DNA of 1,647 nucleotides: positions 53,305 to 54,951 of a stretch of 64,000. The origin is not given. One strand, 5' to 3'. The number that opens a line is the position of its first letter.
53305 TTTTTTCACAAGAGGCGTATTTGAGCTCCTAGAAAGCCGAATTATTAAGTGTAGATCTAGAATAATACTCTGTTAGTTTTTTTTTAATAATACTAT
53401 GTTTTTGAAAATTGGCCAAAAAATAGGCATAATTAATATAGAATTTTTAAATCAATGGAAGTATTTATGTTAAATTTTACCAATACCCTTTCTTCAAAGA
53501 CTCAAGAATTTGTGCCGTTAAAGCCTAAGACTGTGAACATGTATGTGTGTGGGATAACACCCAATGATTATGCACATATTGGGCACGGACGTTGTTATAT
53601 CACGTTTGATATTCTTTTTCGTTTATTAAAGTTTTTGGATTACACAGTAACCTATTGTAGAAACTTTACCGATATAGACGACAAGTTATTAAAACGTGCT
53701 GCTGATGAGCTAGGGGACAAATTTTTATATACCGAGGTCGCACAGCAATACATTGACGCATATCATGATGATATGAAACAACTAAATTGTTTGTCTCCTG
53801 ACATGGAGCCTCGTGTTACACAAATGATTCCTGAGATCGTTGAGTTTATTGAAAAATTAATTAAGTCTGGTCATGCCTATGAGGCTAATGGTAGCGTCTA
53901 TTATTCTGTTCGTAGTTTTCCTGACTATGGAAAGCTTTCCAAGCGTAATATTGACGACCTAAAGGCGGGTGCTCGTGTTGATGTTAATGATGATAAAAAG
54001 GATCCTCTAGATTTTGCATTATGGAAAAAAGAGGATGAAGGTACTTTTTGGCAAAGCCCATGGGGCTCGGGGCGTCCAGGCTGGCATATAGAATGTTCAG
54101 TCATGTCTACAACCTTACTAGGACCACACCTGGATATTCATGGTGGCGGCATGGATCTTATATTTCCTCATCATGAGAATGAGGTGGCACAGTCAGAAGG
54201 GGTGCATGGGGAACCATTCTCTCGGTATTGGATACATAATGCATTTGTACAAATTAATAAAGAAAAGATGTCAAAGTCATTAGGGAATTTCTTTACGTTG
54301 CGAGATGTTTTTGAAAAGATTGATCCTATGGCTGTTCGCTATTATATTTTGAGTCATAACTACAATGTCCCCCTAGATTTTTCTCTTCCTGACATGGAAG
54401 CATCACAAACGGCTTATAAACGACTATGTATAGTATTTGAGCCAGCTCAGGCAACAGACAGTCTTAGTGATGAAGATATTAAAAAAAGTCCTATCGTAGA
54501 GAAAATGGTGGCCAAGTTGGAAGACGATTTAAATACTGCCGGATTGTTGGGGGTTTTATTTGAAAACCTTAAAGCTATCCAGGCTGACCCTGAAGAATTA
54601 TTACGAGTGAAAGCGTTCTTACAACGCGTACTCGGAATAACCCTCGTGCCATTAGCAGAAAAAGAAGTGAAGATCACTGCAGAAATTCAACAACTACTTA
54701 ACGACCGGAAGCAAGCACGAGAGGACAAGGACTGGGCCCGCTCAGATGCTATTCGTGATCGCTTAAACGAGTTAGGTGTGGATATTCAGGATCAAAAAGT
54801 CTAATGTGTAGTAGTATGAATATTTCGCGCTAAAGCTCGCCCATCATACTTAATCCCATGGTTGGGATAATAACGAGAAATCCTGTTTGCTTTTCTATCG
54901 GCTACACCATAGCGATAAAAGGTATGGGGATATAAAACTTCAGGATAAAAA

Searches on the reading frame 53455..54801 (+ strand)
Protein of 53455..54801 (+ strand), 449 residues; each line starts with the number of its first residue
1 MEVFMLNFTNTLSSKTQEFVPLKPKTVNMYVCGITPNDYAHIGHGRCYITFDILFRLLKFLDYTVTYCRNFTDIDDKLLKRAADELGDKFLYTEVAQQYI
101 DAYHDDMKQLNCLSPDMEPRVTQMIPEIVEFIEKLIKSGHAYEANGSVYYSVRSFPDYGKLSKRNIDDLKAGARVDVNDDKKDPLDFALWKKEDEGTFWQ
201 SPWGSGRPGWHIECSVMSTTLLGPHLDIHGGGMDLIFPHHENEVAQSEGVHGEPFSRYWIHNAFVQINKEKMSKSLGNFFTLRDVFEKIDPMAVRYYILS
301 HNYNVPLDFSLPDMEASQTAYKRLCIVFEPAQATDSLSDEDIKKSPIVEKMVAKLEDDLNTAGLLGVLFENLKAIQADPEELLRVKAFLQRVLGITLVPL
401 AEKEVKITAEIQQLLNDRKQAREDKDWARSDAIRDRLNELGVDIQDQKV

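Call 45: search_protein_families(library=pfam, proteins=[window:53455-54801:+], max_evalue=0.00001)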
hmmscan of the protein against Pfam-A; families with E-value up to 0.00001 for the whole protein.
window:53455-54801:+ (449 aa): 4 families
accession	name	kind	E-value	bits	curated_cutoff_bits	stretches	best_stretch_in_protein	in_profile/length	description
PF01406.26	tRNA-synt_1e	-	9.4e-125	416.4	27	1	19-317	2-299/301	tRNA synthetases class I (C) catalytic domain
PF09334.17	tRNA-synt_1g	-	1.4e-09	37.7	20.1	0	261-303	317-359/391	tRNA synthetases class I (M)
PF23493.1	CysS_C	-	4.2e-09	36.8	23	1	407-448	4-45/51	Cysteinyl-tRNA ligase anticodon binding domain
PF01921.24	tRNA-synt_1f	-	2.1e-06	27.4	27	0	264-325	274-336/360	tRNA synthetases class I (K)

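Call 46: find_homologous_proteins(query=window:53455-54801:+, max_evalue=1e-40)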
Query window:53455-54801:+ (449 aa): 8000 proteins with E <= 1e-40 among 8000 candidates; the best 120 are listed.
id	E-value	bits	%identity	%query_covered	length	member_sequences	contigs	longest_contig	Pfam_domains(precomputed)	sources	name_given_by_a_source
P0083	0.0e+0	1039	100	100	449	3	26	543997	PF09334.18,PF01406.26,PF23493.2,PF01921.25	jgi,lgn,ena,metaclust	jgi:cysteinyl-tRNA synthetase|metaclust:\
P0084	1.1e-237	807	76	99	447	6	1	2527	PF09334.18,PF01406.26,PF23493.2,PF01921.25,PF00133.29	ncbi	-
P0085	1.4e-206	705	68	99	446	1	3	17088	PF09334.18,PF01406.26,PF23493.2,PF01921.25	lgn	-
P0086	4.1e-198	677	63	99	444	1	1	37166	PF09334.18,PF01406.26,PF23493.2,PF01921.25,PF00133.29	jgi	jgi:cysteinyl-tRNA synthetase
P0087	6.0e-198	676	64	99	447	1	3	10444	PF09334.18,PF01406.26,PF23493.2,PF01921.25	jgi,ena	-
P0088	6.3e-198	676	64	99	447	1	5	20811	PF09334.18,PF01406.26,PF23493.2,PF01921.25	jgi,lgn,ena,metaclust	metaclust:\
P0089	1.1e-197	675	64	100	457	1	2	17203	PF09334.18,PF01406.26,PF23493.2,PF01921.25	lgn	-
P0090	2.2e-197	675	64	99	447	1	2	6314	PF09334.18,PF01406.26,PF23493.2,PF01921.25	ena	-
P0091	1.5e-196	672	63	100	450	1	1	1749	PF09334.18,PF01406.26,PF23493.2,PF01921.25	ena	-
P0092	1.7e-196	672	62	100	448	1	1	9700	PF09334.18,PF01406.26,PF23493.2,PF01921.25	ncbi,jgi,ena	-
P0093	1.8e-196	671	61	99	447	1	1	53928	PF09334.18,PF01406.26,PF23493.2,PF01921.25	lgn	-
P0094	4.1e-196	670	63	99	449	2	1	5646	PF09334.18,PF01406.26,PF23493.2,PF01921.25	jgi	-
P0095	1.9e-195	668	62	99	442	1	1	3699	PF09334.18,PF01406.26,PF23493.2,PF01921.25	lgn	-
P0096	1.3e-194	665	63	99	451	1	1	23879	PF09334.18,PF01406.26,PF23493.2,PF01921.25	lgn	-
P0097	1.4e-194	665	63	99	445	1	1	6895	PF09334.18,PF01406.26,PF23493.2,PF01921.25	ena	-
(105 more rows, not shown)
